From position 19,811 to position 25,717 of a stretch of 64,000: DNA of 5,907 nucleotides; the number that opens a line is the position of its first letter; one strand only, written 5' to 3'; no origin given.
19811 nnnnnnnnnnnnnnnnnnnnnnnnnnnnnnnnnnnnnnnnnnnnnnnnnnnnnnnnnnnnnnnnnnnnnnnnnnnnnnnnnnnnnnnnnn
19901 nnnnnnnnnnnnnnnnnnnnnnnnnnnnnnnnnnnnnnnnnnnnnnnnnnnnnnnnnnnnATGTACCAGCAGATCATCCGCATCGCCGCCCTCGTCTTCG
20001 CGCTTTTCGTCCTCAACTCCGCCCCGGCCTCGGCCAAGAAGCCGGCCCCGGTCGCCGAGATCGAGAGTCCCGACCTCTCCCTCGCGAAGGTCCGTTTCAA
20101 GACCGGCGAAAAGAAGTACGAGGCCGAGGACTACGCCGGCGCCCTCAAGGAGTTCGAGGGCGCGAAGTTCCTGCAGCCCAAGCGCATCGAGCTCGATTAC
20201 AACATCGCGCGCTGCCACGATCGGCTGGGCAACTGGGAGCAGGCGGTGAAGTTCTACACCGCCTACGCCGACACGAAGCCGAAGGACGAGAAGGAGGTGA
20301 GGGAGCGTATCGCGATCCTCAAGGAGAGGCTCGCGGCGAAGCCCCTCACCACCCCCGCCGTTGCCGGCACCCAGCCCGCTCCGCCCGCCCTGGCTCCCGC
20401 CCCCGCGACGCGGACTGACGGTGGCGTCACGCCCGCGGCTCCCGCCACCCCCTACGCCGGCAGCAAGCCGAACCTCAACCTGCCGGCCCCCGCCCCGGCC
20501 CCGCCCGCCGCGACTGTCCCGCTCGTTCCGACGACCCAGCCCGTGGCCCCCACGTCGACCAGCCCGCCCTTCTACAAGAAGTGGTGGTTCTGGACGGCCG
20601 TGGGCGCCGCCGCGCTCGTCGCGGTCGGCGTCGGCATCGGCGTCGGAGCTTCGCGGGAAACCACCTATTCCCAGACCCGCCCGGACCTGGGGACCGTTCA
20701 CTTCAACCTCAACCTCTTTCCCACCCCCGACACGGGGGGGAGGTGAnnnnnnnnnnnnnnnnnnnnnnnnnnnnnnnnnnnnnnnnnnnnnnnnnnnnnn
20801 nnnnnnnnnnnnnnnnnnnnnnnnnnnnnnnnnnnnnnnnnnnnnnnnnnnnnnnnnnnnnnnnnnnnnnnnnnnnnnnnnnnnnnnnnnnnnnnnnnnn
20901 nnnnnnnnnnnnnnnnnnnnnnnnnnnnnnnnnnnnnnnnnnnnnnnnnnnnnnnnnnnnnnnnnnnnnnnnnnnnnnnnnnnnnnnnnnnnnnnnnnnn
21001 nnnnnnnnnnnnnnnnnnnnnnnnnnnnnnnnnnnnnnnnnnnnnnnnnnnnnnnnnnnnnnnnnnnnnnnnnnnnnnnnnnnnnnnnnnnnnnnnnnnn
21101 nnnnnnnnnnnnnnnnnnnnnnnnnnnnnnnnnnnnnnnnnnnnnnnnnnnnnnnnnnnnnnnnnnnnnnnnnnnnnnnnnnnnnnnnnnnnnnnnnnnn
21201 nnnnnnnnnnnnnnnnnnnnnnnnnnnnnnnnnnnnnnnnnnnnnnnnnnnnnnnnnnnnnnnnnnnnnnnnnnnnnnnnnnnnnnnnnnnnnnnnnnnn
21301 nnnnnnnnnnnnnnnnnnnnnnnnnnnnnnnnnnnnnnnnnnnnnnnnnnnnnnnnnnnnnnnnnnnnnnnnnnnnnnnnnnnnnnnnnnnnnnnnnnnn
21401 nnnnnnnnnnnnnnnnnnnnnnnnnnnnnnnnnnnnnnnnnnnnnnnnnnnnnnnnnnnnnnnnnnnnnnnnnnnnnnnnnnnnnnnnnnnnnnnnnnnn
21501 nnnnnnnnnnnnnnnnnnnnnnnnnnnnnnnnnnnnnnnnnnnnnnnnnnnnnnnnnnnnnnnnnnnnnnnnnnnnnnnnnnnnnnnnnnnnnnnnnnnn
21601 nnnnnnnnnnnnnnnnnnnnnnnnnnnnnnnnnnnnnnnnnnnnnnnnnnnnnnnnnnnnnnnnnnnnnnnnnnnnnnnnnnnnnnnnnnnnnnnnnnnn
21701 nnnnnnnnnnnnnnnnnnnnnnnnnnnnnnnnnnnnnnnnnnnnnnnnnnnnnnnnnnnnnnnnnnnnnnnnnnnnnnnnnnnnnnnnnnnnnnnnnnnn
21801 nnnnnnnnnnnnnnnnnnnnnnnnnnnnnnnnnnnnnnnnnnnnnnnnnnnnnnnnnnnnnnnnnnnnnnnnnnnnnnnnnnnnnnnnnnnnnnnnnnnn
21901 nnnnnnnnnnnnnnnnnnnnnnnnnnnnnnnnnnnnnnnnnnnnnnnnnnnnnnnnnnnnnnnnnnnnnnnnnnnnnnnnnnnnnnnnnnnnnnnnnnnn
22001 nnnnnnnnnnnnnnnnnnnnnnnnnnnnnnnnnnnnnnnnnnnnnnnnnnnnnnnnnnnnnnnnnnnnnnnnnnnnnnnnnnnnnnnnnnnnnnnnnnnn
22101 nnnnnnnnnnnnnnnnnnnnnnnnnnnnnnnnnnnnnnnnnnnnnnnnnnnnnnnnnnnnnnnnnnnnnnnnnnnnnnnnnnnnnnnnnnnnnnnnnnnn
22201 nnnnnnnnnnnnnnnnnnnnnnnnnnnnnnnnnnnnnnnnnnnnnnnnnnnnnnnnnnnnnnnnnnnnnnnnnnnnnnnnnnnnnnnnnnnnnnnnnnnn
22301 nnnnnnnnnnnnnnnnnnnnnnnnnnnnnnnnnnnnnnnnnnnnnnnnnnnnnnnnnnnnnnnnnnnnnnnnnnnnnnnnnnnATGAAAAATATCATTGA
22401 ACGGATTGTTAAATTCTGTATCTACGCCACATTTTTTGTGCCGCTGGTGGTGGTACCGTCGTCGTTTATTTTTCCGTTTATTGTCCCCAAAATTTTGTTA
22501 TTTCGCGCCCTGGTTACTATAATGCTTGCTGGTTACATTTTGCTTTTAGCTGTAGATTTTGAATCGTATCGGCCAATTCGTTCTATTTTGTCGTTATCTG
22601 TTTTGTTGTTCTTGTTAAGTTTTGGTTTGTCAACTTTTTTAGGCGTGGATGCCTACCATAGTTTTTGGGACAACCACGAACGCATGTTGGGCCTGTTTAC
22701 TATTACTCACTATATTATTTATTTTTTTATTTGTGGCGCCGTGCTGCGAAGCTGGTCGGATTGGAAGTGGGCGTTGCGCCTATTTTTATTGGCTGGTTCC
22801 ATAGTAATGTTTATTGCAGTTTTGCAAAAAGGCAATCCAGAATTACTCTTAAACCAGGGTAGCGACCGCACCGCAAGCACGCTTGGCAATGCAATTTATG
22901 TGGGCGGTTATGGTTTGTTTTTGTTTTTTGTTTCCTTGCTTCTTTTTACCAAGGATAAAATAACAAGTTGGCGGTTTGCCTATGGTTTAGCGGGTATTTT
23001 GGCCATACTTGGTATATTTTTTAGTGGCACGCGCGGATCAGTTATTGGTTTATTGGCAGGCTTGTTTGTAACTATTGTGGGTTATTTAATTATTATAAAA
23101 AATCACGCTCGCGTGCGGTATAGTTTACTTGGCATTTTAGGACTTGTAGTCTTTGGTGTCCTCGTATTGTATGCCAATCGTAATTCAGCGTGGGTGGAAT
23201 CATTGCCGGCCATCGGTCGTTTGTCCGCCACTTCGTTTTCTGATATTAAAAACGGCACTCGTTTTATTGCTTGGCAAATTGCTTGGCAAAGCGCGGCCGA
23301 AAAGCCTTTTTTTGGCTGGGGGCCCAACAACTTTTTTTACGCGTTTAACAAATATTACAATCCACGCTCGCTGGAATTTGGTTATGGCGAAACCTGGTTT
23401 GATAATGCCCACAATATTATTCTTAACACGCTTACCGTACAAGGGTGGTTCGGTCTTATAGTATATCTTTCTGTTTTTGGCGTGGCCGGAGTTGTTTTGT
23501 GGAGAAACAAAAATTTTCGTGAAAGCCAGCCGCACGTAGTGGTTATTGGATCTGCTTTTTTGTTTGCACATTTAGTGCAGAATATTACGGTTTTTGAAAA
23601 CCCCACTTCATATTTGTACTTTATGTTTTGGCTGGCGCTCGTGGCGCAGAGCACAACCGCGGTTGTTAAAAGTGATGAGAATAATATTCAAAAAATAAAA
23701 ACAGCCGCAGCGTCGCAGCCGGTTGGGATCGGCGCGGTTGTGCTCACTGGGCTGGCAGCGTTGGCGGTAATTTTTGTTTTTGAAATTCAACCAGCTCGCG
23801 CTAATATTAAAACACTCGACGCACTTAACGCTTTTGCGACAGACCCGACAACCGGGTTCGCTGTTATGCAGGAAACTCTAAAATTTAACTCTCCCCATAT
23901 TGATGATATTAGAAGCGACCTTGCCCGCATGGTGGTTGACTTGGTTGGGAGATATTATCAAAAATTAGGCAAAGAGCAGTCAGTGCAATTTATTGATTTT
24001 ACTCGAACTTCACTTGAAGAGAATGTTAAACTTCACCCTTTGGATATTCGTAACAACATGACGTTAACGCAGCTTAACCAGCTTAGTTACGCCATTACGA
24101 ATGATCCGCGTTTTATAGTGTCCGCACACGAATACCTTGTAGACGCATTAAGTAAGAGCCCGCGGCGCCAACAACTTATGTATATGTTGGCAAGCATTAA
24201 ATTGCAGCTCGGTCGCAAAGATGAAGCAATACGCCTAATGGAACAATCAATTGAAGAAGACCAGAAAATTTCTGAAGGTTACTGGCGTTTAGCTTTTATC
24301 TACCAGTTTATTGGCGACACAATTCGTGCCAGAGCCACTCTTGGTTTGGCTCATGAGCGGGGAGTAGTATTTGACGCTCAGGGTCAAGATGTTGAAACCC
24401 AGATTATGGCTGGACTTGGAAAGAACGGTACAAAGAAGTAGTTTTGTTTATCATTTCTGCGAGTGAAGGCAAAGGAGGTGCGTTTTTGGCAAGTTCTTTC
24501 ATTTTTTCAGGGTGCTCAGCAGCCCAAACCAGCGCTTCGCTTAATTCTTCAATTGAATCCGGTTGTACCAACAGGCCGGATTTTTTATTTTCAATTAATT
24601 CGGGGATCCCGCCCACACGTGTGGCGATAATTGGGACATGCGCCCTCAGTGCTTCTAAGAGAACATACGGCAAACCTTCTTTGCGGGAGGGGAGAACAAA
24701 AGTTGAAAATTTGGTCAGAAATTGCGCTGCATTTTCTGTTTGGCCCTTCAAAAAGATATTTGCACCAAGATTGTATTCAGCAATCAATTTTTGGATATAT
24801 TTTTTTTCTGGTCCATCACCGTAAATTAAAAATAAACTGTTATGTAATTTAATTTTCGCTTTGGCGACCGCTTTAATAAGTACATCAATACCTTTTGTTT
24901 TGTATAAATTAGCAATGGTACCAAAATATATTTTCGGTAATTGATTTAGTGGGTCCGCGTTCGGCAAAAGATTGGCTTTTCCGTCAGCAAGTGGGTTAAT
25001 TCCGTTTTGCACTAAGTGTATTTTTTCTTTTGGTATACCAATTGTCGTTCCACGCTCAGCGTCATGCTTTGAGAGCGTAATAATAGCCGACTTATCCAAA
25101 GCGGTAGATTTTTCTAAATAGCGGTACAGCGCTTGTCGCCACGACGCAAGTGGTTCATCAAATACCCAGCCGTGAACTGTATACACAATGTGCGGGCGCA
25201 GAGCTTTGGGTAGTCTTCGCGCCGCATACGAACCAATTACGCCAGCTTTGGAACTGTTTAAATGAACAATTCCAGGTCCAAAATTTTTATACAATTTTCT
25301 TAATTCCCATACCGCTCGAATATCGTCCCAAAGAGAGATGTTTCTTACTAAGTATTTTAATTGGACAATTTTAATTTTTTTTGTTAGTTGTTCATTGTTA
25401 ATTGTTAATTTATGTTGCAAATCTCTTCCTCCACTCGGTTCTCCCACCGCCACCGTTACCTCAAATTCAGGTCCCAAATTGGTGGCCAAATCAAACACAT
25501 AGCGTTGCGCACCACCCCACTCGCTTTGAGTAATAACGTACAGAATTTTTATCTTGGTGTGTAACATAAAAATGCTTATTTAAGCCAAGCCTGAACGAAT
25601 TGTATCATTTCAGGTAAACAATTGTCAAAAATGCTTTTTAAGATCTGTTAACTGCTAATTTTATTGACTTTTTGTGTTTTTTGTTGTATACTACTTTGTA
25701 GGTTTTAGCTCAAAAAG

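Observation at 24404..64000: ~40-kb glycan biosynthesis super-locus with a nonulosonic-acid-like activation branch, amidation and heavy methylation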

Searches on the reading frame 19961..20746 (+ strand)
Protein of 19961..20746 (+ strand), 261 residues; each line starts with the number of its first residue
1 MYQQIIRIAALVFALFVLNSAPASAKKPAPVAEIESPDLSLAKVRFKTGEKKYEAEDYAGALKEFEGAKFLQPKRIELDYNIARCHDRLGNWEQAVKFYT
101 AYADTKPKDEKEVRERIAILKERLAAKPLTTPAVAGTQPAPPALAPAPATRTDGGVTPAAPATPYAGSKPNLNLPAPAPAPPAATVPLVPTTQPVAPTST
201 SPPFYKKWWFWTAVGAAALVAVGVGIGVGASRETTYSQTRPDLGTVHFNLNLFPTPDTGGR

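Call 85: search_protein_families(library=pfam, proteins=[window:19961-20746:+], max_evalue=0.01)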
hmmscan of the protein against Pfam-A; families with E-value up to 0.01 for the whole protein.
window:19961-20746:+ (261 aa): 6 families
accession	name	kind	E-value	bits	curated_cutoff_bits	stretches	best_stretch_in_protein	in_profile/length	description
PF14559.12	TPR_19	-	1.1e-06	29.2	25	1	54-113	3-61/68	Tetratricopeptide repeat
PF07719.23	TPR_2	-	0.00049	20.5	27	0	80-102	5-27/34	Tetratricopeptide repeat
PF13371.12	TPR_9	-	0.00051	20.5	35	1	55-117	8-68/73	Tetratricopeptide repeat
PF13432.12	TPR_16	-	0.00054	20.8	32.7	1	52-109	7-64/65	Tetratricopeptide repeat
PF13176.12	TPR_7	-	0.00096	19.5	27.9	1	80-109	3-34/36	Tetratricopeptide repeat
PF13174.12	TPR_6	-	0.005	17.8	26.3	0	80-103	4-27/33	Tetratricopeptide repeat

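Call 87: list_cluster_members(proteins=[window:19961-20746:+, window:20750-22006:+, window:270-1121:+, window:4451-5059:-, window:4463-5110:+, window:55058-55942:-, window:55058-55894:-])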
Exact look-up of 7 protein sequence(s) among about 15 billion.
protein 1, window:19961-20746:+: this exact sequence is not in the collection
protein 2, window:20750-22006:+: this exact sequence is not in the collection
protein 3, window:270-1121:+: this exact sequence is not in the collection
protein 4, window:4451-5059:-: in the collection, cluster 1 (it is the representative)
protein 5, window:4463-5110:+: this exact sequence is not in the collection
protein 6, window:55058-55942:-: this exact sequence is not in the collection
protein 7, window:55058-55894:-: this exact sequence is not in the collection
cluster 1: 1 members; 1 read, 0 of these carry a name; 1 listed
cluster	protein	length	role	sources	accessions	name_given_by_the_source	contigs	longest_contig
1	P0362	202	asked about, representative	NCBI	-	-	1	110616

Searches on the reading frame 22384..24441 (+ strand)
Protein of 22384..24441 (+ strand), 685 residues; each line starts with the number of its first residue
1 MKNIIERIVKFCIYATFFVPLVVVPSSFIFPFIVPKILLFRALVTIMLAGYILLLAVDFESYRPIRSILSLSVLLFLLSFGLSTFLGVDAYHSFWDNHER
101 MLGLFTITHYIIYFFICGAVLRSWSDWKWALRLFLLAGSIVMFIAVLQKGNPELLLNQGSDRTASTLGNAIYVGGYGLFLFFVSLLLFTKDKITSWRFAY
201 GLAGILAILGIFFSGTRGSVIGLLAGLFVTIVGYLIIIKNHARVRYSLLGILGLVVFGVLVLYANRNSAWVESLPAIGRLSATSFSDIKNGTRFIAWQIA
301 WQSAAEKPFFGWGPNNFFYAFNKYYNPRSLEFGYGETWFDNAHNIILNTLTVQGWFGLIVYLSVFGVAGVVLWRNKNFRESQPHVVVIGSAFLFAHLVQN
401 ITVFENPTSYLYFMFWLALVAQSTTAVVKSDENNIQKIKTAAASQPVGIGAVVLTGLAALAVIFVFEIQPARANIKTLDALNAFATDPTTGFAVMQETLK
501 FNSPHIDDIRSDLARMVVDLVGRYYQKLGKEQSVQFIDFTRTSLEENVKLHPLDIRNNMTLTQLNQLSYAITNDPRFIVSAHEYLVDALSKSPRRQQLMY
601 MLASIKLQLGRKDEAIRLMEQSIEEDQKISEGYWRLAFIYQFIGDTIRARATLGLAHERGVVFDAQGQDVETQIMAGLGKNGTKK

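Call 8: search_protein_families(library=pfam, proteins=[window:22384-24441:+])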
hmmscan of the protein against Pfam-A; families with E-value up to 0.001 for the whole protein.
window:22384-24441:+ (685 aa): 5 families
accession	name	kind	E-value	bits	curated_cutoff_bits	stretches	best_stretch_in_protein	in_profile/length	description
PF04932.20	Wzy_C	-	1.2e-21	77.5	31.7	1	203-362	2-149/149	O-Antigen ligase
PF14559.12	TPR_19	-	3.2e-06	27.8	25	1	580-635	9-63/68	Tetratricopeptide repeat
PF13181.12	TPR_8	-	2.2e-05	24.7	25.7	1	597-627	2-32/34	Tetratricopeptide repeat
PF13431.12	TPR_17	-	0.00016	22.1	24.4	0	618-651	1-34/34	Tetratricopeptide repeat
PF07719.23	TPR_2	-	0.00092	19.6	27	0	598-627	3-32/34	Tetratricopeptide repeat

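Call 102: search_protein_families(library=ncbifam, proteins=[window:22384-24441:+], max_evalue=0.00001)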
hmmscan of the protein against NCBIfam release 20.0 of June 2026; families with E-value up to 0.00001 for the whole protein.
window:22384-24441:+ (685 aa): 1 family
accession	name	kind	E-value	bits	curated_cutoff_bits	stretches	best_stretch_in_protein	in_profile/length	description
TIGR00947.1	2A73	equivalog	5.5e-06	25.6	366.4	1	43-424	43-423/425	IctB family putative bicarbonate transporter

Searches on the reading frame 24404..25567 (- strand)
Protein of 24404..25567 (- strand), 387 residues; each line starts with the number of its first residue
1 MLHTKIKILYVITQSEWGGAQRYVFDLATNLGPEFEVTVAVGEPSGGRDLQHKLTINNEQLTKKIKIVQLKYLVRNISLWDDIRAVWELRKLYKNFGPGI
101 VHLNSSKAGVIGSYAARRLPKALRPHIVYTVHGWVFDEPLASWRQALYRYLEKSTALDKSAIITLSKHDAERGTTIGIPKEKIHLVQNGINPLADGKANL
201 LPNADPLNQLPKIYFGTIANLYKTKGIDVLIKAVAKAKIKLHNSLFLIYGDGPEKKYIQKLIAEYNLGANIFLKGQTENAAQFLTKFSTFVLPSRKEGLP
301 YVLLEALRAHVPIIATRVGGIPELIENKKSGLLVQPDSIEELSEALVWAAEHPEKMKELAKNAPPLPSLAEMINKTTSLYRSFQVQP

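Call 3: search_protein_families(library=pfam, proteins=[window:24404-25567:-])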
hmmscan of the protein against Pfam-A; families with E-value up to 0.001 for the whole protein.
window:24404-25567:- (387 aa): 6 families
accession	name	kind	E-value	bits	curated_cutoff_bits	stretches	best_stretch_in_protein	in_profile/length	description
PF00534.26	Glycos_transf_1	-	3.8e-37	127.9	26.4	1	211-363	14-169/172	Glycosyl transferases group 1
PF13692.12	Glyco_trans_1_4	-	9.9e-31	107.3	27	1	215-349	4-139/142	Glycosyl transferases group 1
PF13439.12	Glyco_transf_4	-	9.7e-23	81.5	28.5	1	17-192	1-168/170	Glycosyltransferase Family 4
PF13579.12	Glyco_trans_4_4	-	2.7e-17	64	29.7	1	18-189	1-158/158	Glycosyl transferase 4-like domain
PF20706.3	GT4-conflict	-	1.5e-06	27.9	26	1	209-336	196-335/385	Family 4 Glycosyltransferase in conflict systems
PF13477.12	Glyco_trans_4_2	-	7.4e-06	26.6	23.4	1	64-153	44-130/139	Glycosyl transferase 4-like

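Call 102: search_protein_families(library=ncbifam, proteins=[window:24404-25567:-], max_evalue=0.00001)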
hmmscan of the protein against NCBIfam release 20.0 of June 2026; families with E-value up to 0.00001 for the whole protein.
window:24404-25567:- (387 aa): 30 families (the best 25 are shown)
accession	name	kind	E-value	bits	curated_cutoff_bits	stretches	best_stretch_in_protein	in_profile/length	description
TIGR03088.1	stp2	hypoth_equivalog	2.1e-32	112.6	409.05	1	60-363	44-349/374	TIGR03088 family PEP-CTERM/XrtA system glycosyltransferase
TIGR03999.1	thiol_BshA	equivalog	5.3e-25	88.1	273.7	1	112-363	99-349/375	N-acetyl-alpha-D-glucosaminyl L-malate synthase BshA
NF047684.1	TeichurnBiosyTuaC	equivalog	4.7e-23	81.8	550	1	218-358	225-360/391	teichuronic acid biosynthesis protein TuaC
NF041876.1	EPS_EpsE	equivalog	6.8e-22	78.2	400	1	212-363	214-372/389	exopolysaccharide biosynthesis GT4 family glycosyltransferase EpsE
NF011726.0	PRK15179.1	equivalog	2.1e-19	69.3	733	1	169-380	469-691/694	Vi polysaccharide biosynthesis protein TviE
NF050063.1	ProtGlycPglJ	equivalog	4e-18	65.7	500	1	178-358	165-338/363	N-acetylgalactosamine-N,N'-diacetylbacillosaminyl-diphospho-undecaprenol 4-alpha-N-acetylgalactosaminyltransferase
TIGR04005.1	wcaL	equivalog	4.4e-18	65.3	537.6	1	142-348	156-366/406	colanic acid biosynthesis glycosyltransferase WcaL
NF047880.1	glyco_SdgA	exception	1.3e-17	63.6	800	1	216-363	319-467/488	serine-aspartate repeat adhesin O-glycosyltransferase SdgA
NF050056.1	ProtGlycPglH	equivalog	7.1e-16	58.2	600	1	219-363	186-330/354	GalNAc-alpha-(1->4)-GalNAc-alpha-(1->3)-diNAcBac-PP-undecaprenol alpha-1,4-N-acetyl-D-galactosaminyltransferase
NF007396.0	PRK09922.1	equivalog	9.6e-16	57.6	385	1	175-352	152-326/361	lipopolysaccharide 1,6-galactosyltransferase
TIGR04063.1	stp3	hypoth_equivalog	1.3e-15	57.2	442.05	1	88-363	83-371/397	TIGR04063 family PEP-CTERM/XrtA system glycosyltransferase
TIGR02918.1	TIGR02918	equivalog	1.2e-14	53.9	574.6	1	217-339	324-446/500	accessory Sec system glycosyltransferase GtfA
TIGR02149.1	glgA_Coryne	subfamily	2.7e-13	49.8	302.4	1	130-346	112-349/391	glycogen synthase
NF047881.1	glyco_SdgB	exception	5.7e-13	48.4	800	1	224-362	333-472/496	serine-aspartate repeat adhesin O-glycosyltransferase SdgB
NF041010.1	glycosy_Agl16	equivalog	1e-12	47.6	575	1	140-362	115-327/352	glycosylation protein Agl16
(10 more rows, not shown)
